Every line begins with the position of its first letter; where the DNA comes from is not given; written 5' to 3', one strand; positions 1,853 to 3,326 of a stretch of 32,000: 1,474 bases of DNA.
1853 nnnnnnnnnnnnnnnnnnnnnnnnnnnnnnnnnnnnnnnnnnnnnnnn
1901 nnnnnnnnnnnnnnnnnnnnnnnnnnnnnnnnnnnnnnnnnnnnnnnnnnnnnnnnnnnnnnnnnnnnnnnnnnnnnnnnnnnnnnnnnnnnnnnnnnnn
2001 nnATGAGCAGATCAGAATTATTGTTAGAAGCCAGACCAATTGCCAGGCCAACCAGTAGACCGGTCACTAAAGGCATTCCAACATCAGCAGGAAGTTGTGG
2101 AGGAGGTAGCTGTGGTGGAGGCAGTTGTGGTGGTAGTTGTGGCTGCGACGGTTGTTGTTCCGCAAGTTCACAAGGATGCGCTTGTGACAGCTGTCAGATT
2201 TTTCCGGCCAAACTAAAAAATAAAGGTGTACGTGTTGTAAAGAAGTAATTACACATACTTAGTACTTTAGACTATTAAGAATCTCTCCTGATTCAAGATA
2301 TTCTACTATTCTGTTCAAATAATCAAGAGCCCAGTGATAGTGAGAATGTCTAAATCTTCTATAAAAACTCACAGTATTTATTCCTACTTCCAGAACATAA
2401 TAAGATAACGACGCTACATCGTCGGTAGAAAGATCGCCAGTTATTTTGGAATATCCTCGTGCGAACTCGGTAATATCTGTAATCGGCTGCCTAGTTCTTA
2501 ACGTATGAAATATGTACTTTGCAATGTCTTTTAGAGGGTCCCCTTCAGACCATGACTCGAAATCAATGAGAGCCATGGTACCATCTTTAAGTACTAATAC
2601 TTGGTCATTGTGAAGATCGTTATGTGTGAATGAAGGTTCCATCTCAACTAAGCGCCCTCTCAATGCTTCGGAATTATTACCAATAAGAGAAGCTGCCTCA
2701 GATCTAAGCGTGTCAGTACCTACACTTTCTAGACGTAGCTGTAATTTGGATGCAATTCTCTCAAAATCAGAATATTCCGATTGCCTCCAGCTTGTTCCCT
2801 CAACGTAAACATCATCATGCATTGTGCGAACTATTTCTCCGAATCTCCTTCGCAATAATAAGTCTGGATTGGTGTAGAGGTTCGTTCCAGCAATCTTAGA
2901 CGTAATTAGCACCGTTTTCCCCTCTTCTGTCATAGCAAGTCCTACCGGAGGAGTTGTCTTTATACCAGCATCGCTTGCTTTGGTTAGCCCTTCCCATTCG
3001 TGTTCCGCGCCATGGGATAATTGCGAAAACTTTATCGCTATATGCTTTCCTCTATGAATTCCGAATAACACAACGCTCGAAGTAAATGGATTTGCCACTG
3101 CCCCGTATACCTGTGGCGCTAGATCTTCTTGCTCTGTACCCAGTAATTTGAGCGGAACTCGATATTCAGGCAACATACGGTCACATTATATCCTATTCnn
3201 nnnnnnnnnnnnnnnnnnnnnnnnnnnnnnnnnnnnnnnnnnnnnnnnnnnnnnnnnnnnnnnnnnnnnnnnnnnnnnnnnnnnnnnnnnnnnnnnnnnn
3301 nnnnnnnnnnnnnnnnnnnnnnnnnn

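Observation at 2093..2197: Precursor core is a microcin B17-like array of G-S-C units (predicted fused oxazole-thiazole bis-heterocycles) plus a C-C pair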

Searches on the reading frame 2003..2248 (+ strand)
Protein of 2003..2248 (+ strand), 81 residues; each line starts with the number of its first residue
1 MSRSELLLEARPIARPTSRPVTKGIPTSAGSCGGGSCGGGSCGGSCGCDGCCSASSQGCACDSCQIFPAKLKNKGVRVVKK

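Call 7: search_protein_families(library=pfam, proteins=[window:2003-2248:+], max_evalue=0.01)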
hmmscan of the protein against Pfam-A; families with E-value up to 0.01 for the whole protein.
window:2003-2248:+ (81 aa): 0 families

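Call 8: search_protein_families(library=ncbifam, proteins=[window:2003-2248:+], max_evalue=0.01)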
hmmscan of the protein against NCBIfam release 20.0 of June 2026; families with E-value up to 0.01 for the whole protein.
window:2003-2248:+ (81 aa): 0 families

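Call 10: find_encoding_contigs(protein=window:2003-2248:+, flank=10000, max_places=6)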
Protein window:2003-2248:+ (81 aa): 23 contigs read that carry it; 6 places shown.
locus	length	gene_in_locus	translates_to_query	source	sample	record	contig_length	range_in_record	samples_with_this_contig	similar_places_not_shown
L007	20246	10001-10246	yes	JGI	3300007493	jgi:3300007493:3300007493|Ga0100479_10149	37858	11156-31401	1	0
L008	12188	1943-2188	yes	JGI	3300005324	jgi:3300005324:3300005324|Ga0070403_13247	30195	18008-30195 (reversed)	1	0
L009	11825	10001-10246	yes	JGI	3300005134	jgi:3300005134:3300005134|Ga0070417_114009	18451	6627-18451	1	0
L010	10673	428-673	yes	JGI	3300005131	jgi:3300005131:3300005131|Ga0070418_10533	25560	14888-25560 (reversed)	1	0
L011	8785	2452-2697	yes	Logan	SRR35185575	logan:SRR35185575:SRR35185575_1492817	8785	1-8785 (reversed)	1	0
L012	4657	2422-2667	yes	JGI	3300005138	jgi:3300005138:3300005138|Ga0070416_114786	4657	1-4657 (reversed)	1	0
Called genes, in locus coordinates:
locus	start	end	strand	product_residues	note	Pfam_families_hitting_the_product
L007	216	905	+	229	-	PF02353:CMAS (faint), PF13489:Methyltransf_23, PF08241:Methyltransf_11, PF08242:Methyltransf_12, PF13649:Methyltransf_25 (weak)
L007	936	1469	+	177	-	-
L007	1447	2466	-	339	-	PF01933:CofD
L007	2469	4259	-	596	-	PF13230:GATase_4 (faint), PF13522:GATase_6, PF13537:GATase_7, PF01380:SIS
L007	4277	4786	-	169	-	PF00583:Acetyltransf_1 (weak)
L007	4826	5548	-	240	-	-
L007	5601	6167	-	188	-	-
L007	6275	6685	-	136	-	-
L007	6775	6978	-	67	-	-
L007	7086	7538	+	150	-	PF07963:N_methyl (weak)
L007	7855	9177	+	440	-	PF02624:YcaO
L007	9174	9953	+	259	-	PF00881:Nitroreductase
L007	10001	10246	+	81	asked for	-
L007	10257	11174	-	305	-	PF01636:APH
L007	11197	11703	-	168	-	-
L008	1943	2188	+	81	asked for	-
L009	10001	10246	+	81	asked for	-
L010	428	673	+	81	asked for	-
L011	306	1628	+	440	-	PF02624:YcaO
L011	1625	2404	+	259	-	PF00881:Nitroreductase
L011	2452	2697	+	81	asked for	-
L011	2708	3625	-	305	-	PF01636:APH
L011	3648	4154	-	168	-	-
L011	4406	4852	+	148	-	PF13091:PLDc_2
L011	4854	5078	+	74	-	-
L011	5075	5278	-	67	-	PF13560:HTH_31, PF12844:HTH_19, PF13443:HTH_26 (weak), PF01381:HTH_3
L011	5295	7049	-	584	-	PF00580:UvrD-helicase, PF01443:Viral_helicase1 (faint), PF13245:AAA_19, PF00580:UvrD-helicase, PF13361:UvrD_C (weak)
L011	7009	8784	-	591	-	?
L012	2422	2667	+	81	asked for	-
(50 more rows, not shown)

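Call 13: find_homologous_proteins(query=window:2003-2245:+, max_evalue=10)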
Query window:2003-2245:+ (81 aa): 3 proteins with E <= 10 among 3 candidates.
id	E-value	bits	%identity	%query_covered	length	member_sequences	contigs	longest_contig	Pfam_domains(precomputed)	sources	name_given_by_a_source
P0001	1.3e-44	167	100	100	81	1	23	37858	-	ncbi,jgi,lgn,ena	-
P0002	1.9e-14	71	54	100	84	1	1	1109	-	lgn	-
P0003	1.5e-11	62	57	98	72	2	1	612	-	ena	-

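Call 15: find_encoding_contigs(protein=P0002, flank=10000)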
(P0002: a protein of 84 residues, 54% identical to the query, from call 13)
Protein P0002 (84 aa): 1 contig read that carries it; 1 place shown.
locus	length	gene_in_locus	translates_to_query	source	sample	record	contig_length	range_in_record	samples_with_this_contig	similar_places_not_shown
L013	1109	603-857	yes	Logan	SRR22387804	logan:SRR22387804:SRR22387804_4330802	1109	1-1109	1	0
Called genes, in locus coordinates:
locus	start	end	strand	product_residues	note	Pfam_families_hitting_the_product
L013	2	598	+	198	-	?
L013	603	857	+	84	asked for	-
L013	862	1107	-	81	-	?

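Call 16: find_encoding_contigs(protein=P0003, flank=10000)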
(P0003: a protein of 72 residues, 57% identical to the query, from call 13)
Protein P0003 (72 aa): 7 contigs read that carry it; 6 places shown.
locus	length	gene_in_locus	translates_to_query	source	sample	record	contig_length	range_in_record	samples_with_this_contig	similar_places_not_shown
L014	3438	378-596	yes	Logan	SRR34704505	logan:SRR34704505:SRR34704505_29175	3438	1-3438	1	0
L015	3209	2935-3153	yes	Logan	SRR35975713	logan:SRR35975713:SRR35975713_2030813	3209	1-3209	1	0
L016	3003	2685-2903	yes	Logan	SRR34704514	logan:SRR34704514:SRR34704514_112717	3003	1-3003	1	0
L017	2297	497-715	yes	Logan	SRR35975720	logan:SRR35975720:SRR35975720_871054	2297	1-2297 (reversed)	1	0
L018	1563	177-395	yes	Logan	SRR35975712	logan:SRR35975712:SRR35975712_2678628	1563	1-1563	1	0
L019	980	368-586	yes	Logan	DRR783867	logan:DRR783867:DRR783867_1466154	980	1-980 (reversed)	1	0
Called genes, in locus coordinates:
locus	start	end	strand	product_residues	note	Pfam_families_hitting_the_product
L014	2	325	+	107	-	?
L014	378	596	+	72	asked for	-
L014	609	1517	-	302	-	PF01636:APH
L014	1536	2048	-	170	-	-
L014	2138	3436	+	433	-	?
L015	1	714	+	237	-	?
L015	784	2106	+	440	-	PF02624:YcaO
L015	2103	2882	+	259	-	PF00881:Nitroreductase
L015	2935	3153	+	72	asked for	-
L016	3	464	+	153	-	?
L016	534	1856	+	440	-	PF02624:YcaO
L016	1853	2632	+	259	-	PF00881:Nitroreductase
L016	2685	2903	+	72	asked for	-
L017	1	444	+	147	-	?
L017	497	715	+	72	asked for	-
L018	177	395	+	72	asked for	-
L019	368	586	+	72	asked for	-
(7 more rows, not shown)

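Call 31: search_protein_families(library=pfam, proteins=[L014:2138-3436:+, L011:4406-4852:+], max_evalue=0.01)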
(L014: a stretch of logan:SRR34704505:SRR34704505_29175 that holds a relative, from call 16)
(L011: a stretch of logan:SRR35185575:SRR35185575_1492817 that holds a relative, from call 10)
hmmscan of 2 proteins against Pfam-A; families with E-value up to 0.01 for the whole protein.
L014:2138-3436:+ (433 aa): 0 families

L011:4406-4852:+ (148 aa): 1 family
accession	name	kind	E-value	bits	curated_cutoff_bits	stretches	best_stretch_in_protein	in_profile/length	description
PF13091.12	PLDc_2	-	1.4e-12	48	27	1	21-119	4-103/132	PLD-like domain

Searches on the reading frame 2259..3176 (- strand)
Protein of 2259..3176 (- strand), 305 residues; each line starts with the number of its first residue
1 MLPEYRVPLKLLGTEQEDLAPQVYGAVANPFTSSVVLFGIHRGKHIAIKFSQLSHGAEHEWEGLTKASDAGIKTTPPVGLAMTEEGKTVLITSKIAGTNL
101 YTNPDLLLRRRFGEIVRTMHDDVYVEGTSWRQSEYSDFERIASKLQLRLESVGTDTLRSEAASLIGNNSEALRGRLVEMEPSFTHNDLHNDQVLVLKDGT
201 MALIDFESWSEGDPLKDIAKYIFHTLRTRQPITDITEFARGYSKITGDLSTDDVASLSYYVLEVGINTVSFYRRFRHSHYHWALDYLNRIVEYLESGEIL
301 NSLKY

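Call 7: search_protein_families(library=pfam, proteins=[window:2259-3176:-], max_evalue=0.01)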
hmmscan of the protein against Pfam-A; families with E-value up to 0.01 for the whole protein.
window:2259-3176:- (305 aa): 2 families
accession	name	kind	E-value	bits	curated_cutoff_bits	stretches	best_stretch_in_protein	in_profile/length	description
PF01636.29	APH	-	1.5e-11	45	23.2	1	68-243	48-230/239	Phosphotransferase enzyme family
PF19974.5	TCAD9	-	0.0012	18.5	40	1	170-220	286-336/429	Ternary complex associated domain 9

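Call 8: search_protein_families(library=ncbifam, proteins=[window:2259-3176:-], max_evalue=0.01)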
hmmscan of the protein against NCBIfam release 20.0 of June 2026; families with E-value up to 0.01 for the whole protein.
window:2259-3176:- (305 aa): 4 families
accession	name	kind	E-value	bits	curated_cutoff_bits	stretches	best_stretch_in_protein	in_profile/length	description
NF038156.1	lant_syn_V_LxmK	equivalog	1.1e-05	24.7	315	1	171-221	181-230/347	class V lanthionine synthetase subunit LxmK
NF041256.1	GntI_guanitoxin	equivalog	1.4e-05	24.5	357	1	64-222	60-214/282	guanitoxin biosynthesis pre-guanitoxin N-oxide kinase GntI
TIGR02721.1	ycfN_thiK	equivalog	0.002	17.3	299.45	1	182-231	147-197/256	thiamine kinase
TIGR02906.1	spore_CotS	subfamily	0.0062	15.5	172.7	0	180-246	187-254/314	CotS family spore coat protein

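Call 32: search_solved_structures(query=window:2259-3173:-, max_evalue=1)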
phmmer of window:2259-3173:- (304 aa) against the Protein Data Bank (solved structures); distinct sequences matched with E-value up to 1: 2.
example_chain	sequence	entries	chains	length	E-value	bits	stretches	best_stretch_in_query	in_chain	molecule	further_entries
4u94_A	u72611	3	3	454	0.076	15.3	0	143-216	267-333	Maltokinase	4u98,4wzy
2dog_A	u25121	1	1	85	0.82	11.9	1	112-163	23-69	Probable 16S rRNA-processing protein rimM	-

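Call 61: find_related_loci(query=A5, collection=metagenome_contigs, flank=6000)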
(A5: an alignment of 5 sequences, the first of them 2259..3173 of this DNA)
Query A5 (304 aa) in metagenome_contigs; peptide patterns used: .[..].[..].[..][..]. (x = any residue, [..] = any of these).
417 stretches matched a pattern; 23 encode a relative of the query (tblastn E <= 1e-3); 23 distinct loci.
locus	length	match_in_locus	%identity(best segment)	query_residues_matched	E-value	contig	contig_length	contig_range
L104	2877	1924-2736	36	29-298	1e-48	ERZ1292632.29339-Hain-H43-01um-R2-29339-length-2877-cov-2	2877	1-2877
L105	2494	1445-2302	33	14-295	2e-47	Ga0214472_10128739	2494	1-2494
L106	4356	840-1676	33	18-293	5e-46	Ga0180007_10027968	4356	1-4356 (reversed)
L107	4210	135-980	27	3-292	6e-38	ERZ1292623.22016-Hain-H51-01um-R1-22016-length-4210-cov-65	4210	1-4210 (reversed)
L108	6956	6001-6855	27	3-295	2e-36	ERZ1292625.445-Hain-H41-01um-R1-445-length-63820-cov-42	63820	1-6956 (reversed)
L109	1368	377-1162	30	29-294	1e-36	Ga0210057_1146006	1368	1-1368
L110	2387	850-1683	28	22-299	2e-35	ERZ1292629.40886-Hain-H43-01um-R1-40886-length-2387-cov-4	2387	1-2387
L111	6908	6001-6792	29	30-292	1e-34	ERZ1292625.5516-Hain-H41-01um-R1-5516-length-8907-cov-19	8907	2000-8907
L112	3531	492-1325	28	26-302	1e-33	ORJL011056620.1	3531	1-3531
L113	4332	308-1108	30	29-294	2e-33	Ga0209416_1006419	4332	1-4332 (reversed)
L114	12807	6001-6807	30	8-279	7e-33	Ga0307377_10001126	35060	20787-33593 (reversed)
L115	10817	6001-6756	30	29-279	2e-32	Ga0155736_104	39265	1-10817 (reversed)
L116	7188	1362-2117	30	29-279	6e-32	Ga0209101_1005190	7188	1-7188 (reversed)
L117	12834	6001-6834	28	3-279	2e-31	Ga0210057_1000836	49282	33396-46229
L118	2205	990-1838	27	22-302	4e-31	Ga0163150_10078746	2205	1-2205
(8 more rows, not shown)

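Call 95: search_protein_families(library=padloc, proteins=[window:2259-3173:-], max_evalue=0.01)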
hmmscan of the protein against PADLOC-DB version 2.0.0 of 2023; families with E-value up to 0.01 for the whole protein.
window:2259-3173:- (304 aa): 0 families

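Call 96: search_protein_families(library=ncbifam, proteins=[L114:5947-6879:+, L106:136-741:+], max_evalue=0.001)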
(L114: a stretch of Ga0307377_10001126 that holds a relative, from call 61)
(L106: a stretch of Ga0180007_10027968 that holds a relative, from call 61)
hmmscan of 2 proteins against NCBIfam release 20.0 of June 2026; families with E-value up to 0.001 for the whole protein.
L114:5947-6879:+ (311 aa): 4 families
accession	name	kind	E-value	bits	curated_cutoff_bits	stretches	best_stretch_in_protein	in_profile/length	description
TIGR03724.2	arch_bud32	equivalog_domain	3.5e-07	29.9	125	1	55-131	31-106/193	KEOPS complex kinase/ATPase Bud32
TIGR02906.1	spore_CotS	subfamily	3.9e-05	22.7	172.7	1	186-271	185-270/314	CotS family spore coat protein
NF003558.0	PRK05231.1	equivalog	8.8e-05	21.6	271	1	78-269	75-270/322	homoserine kinase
NF011463.0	PRK14879.1-4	equivalog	9.6e-05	21.9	188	0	54-130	55-134/237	Kae1-associated kinase Bud32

L106:136-741:+ (201 aa): 11 families
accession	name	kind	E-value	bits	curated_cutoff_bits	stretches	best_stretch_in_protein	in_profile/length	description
TIGR03162.1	ribazole_cobC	equivalog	4.2e-21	75.2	162.9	1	4-143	1-149/176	alpha-ribazole phosphatase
NF038349.1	dPGM_arch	equivalog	6.3e-16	58.8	225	1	17-192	22-182/194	2,3-diphosphoglycerate-dependent phosphoglycerate mutase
NF011580.0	PRK15004.1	equivalog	1.6e-14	54.4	250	1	4-144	3-155/203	adenosylcobalamin/alpha-ribazole phosphatase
TIGR00249.1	sixA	equivalog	7.9e-11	42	74.5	1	3-73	2-78/154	phosphohistidine phosphatase SixA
NF002901.0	PRK03482.1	equivalog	2.3e-10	40.4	261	1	1-183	1-187/215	2,3-diphosphoglycerate-dependent phosphoglycerate mutase GpmB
NF005567.0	PRK07238.1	equivalog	5.6e-10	39.1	326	1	5-138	181-326/378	bifunctional RNase H/acid phosphatase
NF045917.1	PhserinePhPspA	equivalog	4.8e-09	36.2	350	1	17-198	24-202/211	phosphoserine phosphatase PspA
TIGR03848.1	MSMEG_4193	subfamily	6.2e-09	35.6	203.85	1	16-153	22-163/204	MSMEG_4193 family putative phosphomutase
NF009993.0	PRK13462.1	equivalog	1e-07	31.8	226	1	6-139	10-148/203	acid phosphatase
NF009994.0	PRK13463.1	equivalog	1.4e-05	25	277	1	3-187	4-193/203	phosphoserine phosphatase 1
NF052369.1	PmrG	equivalog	0.00058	19.4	170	0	4-64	23-91/168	lipopolysaccharide core heptose(II)-phosphate phosphatase PmrG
